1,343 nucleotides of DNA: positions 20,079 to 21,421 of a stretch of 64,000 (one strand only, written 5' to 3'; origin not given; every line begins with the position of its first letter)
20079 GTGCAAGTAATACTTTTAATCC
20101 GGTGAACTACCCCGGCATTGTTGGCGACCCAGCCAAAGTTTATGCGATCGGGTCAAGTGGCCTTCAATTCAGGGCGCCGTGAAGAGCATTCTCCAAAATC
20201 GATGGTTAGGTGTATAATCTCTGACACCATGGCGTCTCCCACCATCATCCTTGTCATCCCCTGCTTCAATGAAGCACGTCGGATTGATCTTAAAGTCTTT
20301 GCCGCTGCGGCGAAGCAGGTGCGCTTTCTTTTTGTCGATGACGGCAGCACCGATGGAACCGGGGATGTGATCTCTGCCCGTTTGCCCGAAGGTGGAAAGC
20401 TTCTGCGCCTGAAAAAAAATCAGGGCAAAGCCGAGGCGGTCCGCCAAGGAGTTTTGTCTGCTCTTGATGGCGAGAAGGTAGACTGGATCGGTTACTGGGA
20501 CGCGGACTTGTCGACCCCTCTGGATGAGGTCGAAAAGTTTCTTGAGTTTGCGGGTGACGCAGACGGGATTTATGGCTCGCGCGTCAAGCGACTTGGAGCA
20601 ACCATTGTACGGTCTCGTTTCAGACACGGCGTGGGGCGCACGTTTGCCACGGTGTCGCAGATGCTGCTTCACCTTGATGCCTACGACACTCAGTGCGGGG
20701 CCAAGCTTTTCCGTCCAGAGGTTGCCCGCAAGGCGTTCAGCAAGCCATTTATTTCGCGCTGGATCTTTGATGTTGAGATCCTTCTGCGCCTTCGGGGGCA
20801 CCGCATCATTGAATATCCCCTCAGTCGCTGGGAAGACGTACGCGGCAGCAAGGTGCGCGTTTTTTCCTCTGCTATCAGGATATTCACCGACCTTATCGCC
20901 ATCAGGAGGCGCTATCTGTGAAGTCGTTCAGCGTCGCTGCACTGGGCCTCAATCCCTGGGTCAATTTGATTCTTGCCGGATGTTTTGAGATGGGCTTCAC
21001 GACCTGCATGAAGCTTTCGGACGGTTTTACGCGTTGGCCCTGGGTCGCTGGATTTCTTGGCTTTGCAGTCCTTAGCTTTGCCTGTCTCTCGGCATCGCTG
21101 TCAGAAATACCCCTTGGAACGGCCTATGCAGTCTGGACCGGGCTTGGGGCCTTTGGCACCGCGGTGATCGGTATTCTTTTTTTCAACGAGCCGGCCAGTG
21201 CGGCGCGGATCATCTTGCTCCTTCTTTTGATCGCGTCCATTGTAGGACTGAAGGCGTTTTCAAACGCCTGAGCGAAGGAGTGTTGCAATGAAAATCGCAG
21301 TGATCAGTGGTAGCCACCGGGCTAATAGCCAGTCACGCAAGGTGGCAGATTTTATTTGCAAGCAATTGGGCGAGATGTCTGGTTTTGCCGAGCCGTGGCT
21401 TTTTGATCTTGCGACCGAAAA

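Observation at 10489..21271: tRNA-Ser-flanked, AT-richer block: a lipid-linked glycosylation toolkit wrapped around a 1,602-aa lipoprotein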

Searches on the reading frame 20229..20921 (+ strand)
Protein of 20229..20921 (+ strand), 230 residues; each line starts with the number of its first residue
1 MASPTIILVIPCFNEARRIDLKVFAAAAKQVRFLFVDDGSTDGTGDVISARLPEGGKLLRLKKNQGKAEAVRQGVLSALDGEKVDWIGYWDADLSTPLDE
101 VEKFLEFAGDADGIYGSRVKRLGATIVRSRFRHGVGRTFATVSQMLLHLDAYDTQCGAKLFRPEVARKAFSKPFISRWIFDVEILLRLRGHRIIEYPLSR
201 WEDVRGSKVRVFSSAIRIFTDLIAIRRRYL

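Call 4: search_protein_families(library=pfam, proteins=[window:20229-20921:+], max_evalue=0.01)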
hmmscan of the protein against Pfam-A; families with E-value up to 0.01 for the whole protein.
window:20229-20921:+ (230 aa): 2 families
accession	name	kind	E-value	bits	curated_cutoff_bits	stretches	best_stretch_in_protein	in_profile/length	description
PF00535.33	Glycos_transf_2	-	3.1e-18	66.7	23.3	1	8-167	2-165/168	Glycosyl transferase family 2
PF13704.12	Glyco_tranf_2_4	-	0.004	18.1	27.5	1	30-93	16-81/98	Glycosyl transferase family 2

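Call 5: search_protein_families(library=ncbifam, proteins=[window:20229-20921:+], max_evalue=0.01)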
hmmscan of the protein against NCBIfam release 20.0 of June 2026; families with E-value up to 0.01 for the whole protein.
window:20229-20921:+ (230 aa): 10 families
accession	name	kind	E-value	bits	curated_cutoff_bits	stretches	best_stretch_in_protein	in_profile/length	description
TIGR03937.1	PgaC_IcaA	equivalog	4.7e-10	39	422.3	1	3-78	44-124/407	poly-beta-1,6-N-acetyl-D-glucosamine synthase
NF058614.1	PPMAGASynPpgS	equivalog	1.3e-09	37.8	370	1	7-167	3-163/226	polyprenyl-phospho-N-acetylgalactosaminyl synthase PpgS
NF041391.1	DPhHxTase_Halo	equivalog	4.4e-06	25.8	375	1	34-220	27-203/213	dolichyl-phosphate hexose transferase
NF047588.1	GlcsyltransPgfSStrep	equivalog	1.9e-05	24.1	500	1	8-162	5-160/308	glycosyltransferase PgfS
TIGR03469.1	HpnB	hypoth_equivalog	7.9e-05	21.8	379.25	1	3-110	43-162/386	hopene-associated glycosyltransferase HpnB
NF047683.1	TeichurnBiosyTuaG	equivalog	0.00012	21.8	400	1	3-109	5-112/252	teichuronic acid biosynthesis protein TuaG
NF007986.1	PRK10714.1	equivalog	0.00012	21.2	529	1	8-165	10-168/316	undecaprenyl-phosphate 4-deoxy-4-formamido-L-arabinose transferase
NF041875.1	EPS_EpsD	equivalog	0.00044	19.7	370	1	9-78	4-78/325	exopolysaccharide biosynthesis glycosyltransferase EpsD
TIGR04283.1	glyco_like_mftF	equivalog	0.00071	19.2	182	1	8-78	3-71/221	TIGR04283 family arsenosugar biosynthesis glycosyltransferase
TIGR03965.1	mycofact_glyco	equivalog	0.002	17.1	280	1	4-78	74-153/467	mycofactocin biosynthesis glycosyltransferase MftF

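Call 53: search_solved_structures(query=window:20229-20921:+, max_evalue=0.01)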
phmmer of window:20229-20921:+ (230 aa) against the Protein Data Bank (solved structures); distinct sequences matched with E-value up to 0.01: 3.
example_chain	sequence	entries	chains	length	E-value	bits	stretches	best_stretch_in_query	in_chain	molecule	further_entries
9hwj_A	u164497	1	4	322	0.00032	23.5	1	7-223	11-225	Undecaprenyl-phosphate 4-deoxy-4-formamido-L-arabinose transferase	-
9bhc_C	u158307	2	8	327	0.0045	19.8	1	7-161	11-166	Undecaprenyl-phosphate 4-deoxy-4-formamido-L-arabinose transferase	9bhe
8vxh_A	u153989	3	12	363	0.0059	19.4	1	7-146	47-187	Undecaprenyl-phosphate 4-deoxy-4-formamido-L-arabinose transferase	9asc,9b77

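Call 56: find_homologous_proteins(query=window:20229-20921:+, max_evalue=0.00001)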
Query window:20229-20921:+ (230 aa): 7988 proteins with E <= 0.00001 among 8000 candidates; the best 120 are listed.
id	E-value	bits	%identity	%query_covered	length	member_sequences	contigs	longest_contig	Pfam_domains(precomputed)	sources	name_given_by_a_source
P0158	1.3e-147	507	100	100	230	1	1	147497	PF00535.33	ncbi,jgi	ncbi:MAG: hypothetical protein RIQ81_1682 [Pseudomonadota bacterium]|jgi:glycosyltransferase involve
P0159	1.1e-128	445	87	100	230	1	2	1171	PF00535.33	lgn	-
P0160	1.1e-76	275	57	98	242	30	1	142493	PF00535.33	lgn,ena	-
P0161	8.4e-76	272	57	97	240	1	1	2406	PF00535.33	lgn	-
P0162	1.3e-75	272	56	98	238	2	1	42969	PF00535.33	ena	-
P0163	2.1e-75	271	58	98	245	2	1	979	PF00535.33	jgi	-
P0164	5.9e-75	270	56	99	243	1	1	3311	PF00535.33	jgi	jgi:dolichyl-phosphate beta-glucosyltransferase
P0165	6.1e-75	270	55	98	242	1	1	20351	PF00535.33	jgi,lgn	jgi:glycosyltransferase involved in cell wall biosynthesis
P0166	6.5e-75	270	58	99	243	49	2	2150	PF00535.33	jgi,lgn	jgi:glycosyltransferase involved in cell wall biosynthesis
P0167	9.0e-75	269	54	99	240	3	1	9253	PF00535.33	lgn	-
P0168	1.7e-74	268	55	97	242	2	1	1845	PF00535.33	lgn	-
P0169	3.1e-74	267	56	99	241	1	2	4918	PF00535.33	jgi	jgi:dolichyl-phosphate beta-glucosyltransferase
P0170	3.4e-74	267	57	99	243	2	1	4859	PF00535.33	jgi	jgi:glycosyltransferase involved in cell wall biosynthesis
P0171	4.7e-74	267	53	98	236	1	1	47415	PF00535.33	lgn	-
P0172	5.1e-74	267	54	98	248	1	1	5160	PF00535.33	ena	-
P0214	2.0e-70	255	53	99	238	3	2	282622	PF00535.33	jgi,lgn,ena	-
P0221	7.7e-70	253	52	97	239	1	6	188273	PF00535.33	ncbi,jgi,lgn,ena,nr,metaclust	ncbi:MAG: hypothetical protein A2X86_17785 [Bdellovibrionales bacterium GWA2_49_15]|nr:MAG: hypothet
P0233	5.2e-69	250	53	97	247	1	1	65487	PF00535.33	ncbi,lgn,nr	ncbi:MAG: glycosyltransferase [Bdellovibrio sp.]|nr:glycosyltransferase [Bdellovibrio sp.]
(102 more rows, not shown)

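Call 57: find_encoding_contigs(protein=P0221, flank=6000, max_places=2)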
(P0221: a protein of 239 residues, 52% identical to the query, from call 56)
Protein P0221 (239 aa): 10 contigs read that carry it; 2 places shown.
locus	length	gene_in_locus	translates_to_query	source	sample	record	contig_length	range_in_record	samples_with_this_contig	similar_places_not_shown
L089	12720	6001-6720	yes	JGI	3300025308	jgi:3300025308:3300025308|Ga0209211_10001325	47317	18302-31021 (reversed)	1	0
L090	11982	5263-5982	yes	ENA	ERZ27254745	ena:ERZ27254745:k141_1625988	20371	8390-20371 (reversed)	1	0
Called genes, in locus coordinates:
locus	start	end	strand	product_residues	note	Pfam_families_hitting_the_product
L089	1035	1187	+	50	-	-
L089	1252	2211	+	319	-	PF14907:NTP_transf_5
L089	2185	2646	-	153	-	-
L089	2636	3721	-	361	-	PF04055:Radical_SAM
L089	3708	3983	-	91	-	PF05402:PqqD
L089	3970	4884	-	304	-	PF01293:PEPCK_ATP (weak), PF27840:ScmC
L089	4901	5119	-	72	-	-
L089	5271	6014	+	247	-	-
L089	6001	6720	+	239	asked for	PF00535:Glycos_transf_2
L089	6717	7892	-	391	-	PF00534:Glycos_transf_1, PF13692:Glyco_trans_1_4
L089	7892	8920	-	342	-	PF13692:Glyco_trans_1_4, PF00534:Glycos_transf_1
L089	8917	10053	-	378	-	PF13439:Glyco_transf_4, PF13579:Glyco_trans_4_4 (weak), PF00534:Glycos_transf_1, PF13692:Glyco_trans_1_4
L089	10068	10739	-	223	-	PF13489:Methyltransf_23, PF08241:Methyltransf_11, PF08242:Methyltransf_12, PF13649:Methyltransf_25, PF13847:Methyltransf_31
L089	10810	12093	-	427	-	PF00953:Glycos_transf_4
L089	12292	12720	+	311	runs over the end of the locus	-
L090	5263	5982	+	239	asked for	PF00535:Glycos_transf_2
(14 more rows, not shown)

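Call 58: find_encoding_contigs(protein=P0233, flank=6000, max_places=2)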
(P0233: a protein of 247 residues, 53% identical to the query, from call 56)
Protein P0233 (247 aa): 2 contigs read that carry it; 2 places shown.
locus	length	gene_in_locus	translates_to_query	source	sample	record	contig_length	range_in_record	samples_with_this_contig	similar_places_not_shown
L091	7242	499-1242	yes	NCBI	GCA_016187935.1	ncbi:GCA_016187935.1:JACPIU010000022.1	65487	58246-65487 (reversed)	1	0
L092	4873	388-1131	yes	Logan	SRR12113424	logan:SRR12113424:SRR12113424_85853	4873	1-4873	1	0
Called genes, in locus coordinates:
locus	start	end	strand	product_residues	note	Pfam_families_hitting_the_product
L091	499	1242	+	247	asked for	PF00535:Glycos_transf_2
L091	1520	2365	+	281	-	-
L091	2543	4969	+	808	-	-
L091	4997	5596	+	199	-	-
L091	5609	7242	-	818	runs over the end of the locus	PF01588:tRNA_bind, PF03483:B3_4, PF03484:B5, PF17759:tRNA_synthFbeta, PF03147:FDX-ACB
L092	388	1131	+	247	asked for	PF00535:Glycos_transf_2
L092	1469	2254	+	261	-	-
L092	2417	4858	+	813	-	-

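Call 59: find_encoding_contigs(protein=P0160, flank=6000, max_places=2)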
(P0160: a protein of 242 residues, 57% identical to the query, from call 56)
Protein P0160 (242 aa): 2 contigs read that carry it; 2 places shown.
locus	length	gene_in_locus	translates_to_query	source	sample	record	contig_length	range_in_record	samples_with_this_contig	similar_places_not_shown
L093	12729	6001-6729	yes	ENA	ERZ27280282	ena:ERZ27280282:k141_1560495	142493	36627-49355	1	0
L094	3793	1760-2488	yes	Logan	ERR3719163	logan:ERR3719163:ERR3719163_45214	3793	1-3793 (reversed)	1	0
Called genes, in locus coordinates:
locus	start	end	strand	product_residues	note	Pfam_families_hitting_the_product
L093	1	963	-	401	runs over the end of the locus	-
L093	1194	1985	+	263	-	-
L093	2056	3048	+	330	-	PF00056:Ldh_1_N, PF02866:Ldh_1_C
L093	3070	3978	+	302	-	PF01435:Peptidase_M48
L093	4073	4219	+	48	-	-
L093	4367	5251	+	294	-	-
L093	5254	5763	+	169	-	-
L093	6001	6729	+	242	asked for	PF00535:Glycos_transf_2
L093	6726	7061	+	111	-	PF00893:Multi_Drug_Res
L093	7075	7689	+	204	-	PF03358:FMN_red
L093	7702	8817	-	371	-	-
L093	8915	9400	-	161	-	-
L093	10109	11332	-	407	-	PF00083:Sugar_tr, PF07690:MFS_1, PF12832:MFS_1_like, PF13347:MFS_2, PF05977:MFS_3 (faint), PF07690:MFS_1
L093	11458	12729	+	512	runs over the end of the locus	PF01225:Mur_ligase, PF08245:Mur_ligase_M, PF02875:Mur_ligase_C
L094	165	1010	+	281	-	-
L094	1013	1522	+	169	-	-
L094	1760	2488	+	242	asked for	PF00535:Glycos_transf_2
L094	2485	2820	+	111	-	PF00893:Multi_Drug_Res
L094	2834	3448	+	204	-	PF03358:FMN_red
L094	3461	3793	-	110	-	?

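Call 60: find_encoding_contigs(protein=P0214, flank=6000, max_places=2)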
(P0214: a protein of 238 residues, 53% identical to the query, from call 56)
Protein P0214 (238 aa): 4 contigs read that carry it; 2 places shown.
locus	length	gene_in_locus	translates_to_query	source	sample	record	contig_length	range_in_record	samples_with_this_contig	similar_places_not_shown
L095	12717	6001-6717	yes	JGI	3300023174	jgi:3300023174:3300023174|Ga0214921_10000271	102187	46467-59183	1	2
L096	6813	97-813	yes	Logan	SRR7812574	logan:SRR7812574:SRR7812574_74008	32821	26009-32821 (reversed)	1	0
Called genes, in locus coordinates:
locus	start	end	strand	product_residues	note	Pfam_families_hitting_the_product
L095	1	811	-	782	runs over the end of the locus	PF13491:FtsK_4TM, PF17854:FtsK_alpha, PF01580:FtsK_SpoIIIE, PF09397:FtsK_gamma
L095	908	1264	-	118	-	-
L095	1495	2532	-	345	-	-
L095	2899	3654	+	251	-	-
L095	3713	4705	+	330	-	PF00056:Ldh_1_N, PF02866:Ldh_1_C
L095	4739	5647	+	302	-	PF01435:Peptidase_M48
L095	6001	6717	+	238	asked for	PF00535:Glycos_transf_2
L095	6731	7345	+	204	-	PF03358:FMN_red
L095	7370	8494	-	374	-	-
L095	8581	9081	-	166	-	-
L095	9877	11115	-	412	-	PF07690:MFS_1, PF12832:MFS_1_like, PF13347:MFS_2, PF00083:Sugar_tr, PF07690:MFS_1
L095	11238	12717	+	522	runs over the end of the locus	PF01225:Mur_ligase, PF08245:Mur_ligase_M, PF02875:Mur_ligase_C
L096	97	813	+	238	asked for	PF00535:Glycos_transf_2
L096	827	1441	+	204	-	PF03358:FMN_red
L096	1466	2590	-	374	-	-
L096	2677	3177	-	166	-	-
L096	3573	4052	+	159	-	PF03692:CxxCxxCC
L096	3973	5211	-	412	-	PF07690:MFS_1, PF12832:MFS_1_like, PF13347:MFS_2, PF00083:Sugar_tr, PF07690:MFS_1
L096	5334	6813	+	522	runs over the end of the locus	PF01225:Mur_ligase, PF08245:Mur_ligase_M, PF02875:Mur_ligase_C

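Call 67: search_protein_families(library=pfam, proteins=[L093:4367-5251:+, L093:5254-5763:+], max_evalue=1)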
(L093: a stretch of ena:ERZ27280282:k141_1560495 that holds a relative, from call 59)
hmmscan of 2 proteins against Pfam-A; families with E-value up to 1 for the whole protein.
L093:4367-5251:+ (294 aa): 2 families
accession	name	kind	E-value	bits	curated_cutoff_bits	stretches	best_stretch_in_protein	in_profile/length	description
PF01464.25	SLT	-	0.00041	20.3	21.3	1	150-271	3-100/117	Transglycosylase SLT domain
PF13031.12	DUF3892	-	0.00086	20.2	22.3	1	26-85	9-70/71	Protein of unknown function (DUF3892)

L093:5254-5763:+ (169 aa): 0 families

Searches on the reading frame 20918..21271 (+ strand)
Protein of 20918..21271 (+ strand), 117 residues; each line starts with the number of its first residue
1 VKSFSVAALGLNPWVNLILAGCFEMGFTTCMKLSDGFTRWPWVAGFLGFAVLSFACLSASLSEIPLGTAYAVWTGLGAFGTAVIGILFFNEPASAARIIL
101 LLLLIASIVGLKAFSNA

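Call 4: search_protein_families(library=pfam, proteins=[window:20918-21271:+], max_evalue=0.01)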
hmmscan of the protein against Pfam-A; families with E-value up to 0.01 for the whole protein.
window:20918-21271:+ (117 aa): 1 family
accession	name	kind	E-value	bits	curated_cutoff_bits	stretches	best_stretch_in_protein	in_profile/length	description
PF00893.25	Multi_Drug_Res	-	3.5e-28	98.4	23.7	1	13-104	2-93/93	Small Multidrug Resistance protein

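Call 5: search_protein_families(library=ncbifam, proteins=[window:20918-21271:+], max_evalue=0.01)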
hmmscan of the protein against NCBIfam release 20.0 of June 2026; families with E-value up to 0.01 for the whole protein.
window:20918-21271:+ (117 aa): 21 families
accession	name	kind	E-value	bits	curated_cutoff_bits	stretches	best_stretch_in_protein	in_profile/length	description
NF008512.1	PRK11431.1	equivalog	4.5e-22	78.3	126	1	14-113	3-102/104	quaternary ammonium compound efflux SMR transporter SugE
NF000280.1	SMR_efflux_smr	exception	2.6e-19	69.7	200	1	14-112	3-102/105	multidrug efflux SMR transporter Smr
NF051482.1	EbrB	exception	1.2e-17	64.4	160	1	18-111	8-101/105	SMR family multidrug efflux transporter EbrB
NF033469.1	SMR_qac_bcrB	exception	1.7e-16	60.7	205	1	11-112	1-102/105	quaternary ammonium compound efflux SMR transporter BcrB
NF051481.1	EbrA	exception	9.7e-16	58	160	1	15-111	6-102/104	SMR family multidrug efflux transporter EbrA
NF033470.1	SMR_qac_bcrC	exception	2.2e-14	53.9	225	1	14-112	4-102/114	quaternary ammonium compound efflux SMR transporter BcrC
NF000384.1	QacCGHJ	equivalog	1.7e-13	50.8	160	1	13-116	2-105/107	QacCGHJ group quaternary ammonium compound efflux SMR transporter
NF000023.1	qac_SMR_C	exception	6.8e-12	45.5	200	1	13-115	2-104/107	quaternary ammonium compound efflux SMR transporter QacC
NF000279.1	qac_SMR_H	exception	1.1e-11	45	205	1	13-115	2-104/107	quaternary ammonium compound efflux SMR transporter QacH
NF007087.1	PRK09541.1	subfamily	2.3e-11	44.1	162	1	11-115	1-105/110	EmrE family multidrug efflux SMR transporter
NF012170.0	qac_SMR_J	exception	3.5e-11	43.4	210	1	13-115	2-104/107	quaternary ammonium compound efflux SMR transporter QacJ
NF033137.0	SMR_qac_int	equivalog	5.5e-11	43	188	1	14-116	3-105/109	Qac family quaternary ammonium compound efflux SMR transporter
NF042984.1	SMR_efflux_EmrE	exception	7.1e-11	42.5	226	1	12-112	2-102/110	multidrug efflux SMR transporter EmrE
NF000277.1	qac_SMR_G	exception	7.4e-11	42.3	200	1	21-115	10-104/107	quaternary ammonium compound efflux SMR transporter QacG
NF000148.1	SMR_qac_pB8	exception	7.8e-10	39.4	200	1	12-116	2-106/110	Qac-pB8 family quaternary ammonium compound efflux SMR transporter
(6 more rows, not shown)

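Call 54: search_solved_structures(query=window:20918-21271:+, max_evalue=0.01, show_alignments=2)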
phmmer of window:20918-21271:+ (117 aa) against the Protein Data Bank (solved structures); distinct sequences matched with E-value up to 0.01: 8.
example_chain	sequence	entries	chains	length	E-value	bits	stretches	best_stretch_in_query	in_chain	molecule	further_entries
6wk5_B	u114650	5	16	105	6e-24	88.2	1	14-115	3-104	Multidrug resistance protein, SMR family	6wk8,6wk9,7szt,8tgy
8vxu_A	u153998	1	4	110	1.8e-23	86.7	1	14-116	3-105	Multidrug resistance protein, SMR family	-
3b5d_A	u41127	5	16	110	4.8e-10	43.4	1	11-113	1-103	Multidrug transporter emrE | SMR family multidrug efflux protein EmrE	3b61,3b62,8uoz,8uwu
7jk8_A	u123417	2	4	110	7.2e-10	42.8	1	11-113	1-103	Multidrug SMR transporter | Multidrug transporter EmrE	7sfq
8uwu_A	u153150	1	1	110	8.6e-10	42.6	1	11-113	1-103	SMR family multidrug efflux protein EmrE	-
8uoz_B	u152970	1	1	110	9.6e-10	42.4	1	12-113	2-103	SMR family multidrug efflux protein EmrE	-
2i68_A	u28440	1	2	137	1e-09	42.4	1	11-112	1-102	Protein emrE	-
7mgx_A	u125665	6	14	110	1.5e-08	38.6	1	11-113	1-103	Multidrug transporter EmrE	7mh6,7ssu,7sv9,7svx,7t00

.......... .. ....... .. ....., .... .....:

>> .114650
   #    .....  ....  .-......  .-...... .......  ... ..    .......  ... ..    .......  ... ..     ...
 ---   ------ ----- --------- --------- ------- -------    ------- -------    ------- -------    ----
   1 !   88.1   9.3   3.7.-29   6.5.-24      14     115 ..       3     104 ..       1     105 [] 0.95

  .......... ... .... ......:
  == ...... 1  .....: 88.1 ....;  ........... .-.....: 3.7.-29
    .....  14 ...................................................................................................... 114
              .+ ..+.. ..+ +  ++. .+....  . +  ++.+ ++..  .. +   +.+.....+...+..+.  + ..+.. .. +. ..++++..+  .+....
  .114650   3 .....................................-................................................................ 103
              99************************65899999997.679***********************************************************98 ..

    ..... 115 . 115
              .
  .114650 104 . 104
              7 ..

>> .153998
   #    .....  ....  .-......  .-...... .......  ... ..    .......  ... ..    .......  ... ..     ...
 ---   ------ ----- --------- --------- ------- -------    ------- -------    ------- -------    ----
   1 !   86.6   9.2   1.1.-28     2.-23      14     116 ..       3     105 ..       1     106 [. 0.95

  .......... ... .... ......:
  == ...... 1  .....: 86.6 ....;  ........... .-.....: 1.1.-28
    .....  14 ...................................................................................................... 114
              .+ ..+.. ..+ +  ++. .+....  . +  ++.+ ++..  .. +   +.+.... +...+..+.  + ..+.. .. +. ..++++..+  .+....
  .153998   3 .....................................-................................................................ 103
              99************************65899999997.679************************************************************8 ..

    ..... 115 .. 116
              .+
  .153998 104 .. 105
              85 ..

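Call 103: search_protein_families(library=ncbifam, proteins=[window:20918-21271:+], max_evalue=10)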
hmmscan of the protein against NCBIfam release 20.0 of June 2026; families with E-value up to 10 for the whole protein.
window:20918-21271:+ (117 aa): 21 families
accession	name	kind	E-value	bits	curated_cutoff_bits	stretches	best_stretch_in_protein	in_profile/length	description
NF008512.1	PRK11431.1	equivalog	4.5e-22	78.3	126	1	14-113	3-102/104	quaternary ammonium compound efflux SMR transporter SugE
NF000280.1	SMR_efflux_smr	exception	2.6e-19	69.7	200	1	14-112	3-102/105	multidrug efflux SMR transporter Smr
NF051482.1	EbrB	exception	1.2e-17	64.4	160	1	18-111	8-101/105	SMR family multidrug efflux transporter EbrB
NF033469.1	SMR_qac_bcrB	exception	1.7e-16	60.7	205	1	11-112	1-102/105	quaternary ammonium compound efflux SMR transporter BcrB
NF051481.1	EbrA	exception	9.7e-16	58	160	1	15-111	6-102/104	SMR family multidrug efflux transporter EbrA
NF033470.1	SMR_qac_bcrC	exception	2.2e-14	53.9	225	1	14-112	4-102/114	quaternary ammonium compound efflux SMR transporter BcrC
NF000384.1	QacCGHJ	equivalog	1.7e-13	50.8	160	1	13-116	2-105/107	QacCGHJ group quaternary ammonium compound efflux SMR transporter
NF000023.1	qac_SMR_C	exception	6.8e-12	45.5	200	1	13-115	2-104/107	quaternary ammonium compound efflux SMR transporter QacC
NF000279.1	qac_SMR_H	exception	1.1e-11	45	205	1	13-115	2-104/107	quaternary ammonium compound efflux SMR transporter QacH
NF007087.1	PRK09541.1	subfamily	2.3e-11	44.1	162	1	11-115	1-105/110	EmrE family multidrug efflux SMR transporter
NF012170.0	qac_SMR_J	exception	3.5e-11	43.4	210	1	13-115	2-104/107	quaternary ammonium compound efflux SMR transporter QacJ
NF033137.0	SMR_qac_int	equivalog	5.5e-11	43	188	1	14-116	3-105/109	Qac family quaternary ammonium compound efflux SMR transporter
NF042984.1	SMR_efflux_EmrE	exception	7.1e-11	42.5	226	1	12-112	2-102/110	multidrug efflux SMR transporter EmrE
NF000277.1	qac_SMR_G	exception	7.4e-11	42.3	200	1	21-115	10-104/107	quaternary ammonium compound efflux SMR transporter QacG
NF000148.1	SMR_qac_pB8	exception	7.8e-10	39.4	200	1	12-116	2-106/110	Qac-pB8 family quaternary ammonium compound efflux SMR transporter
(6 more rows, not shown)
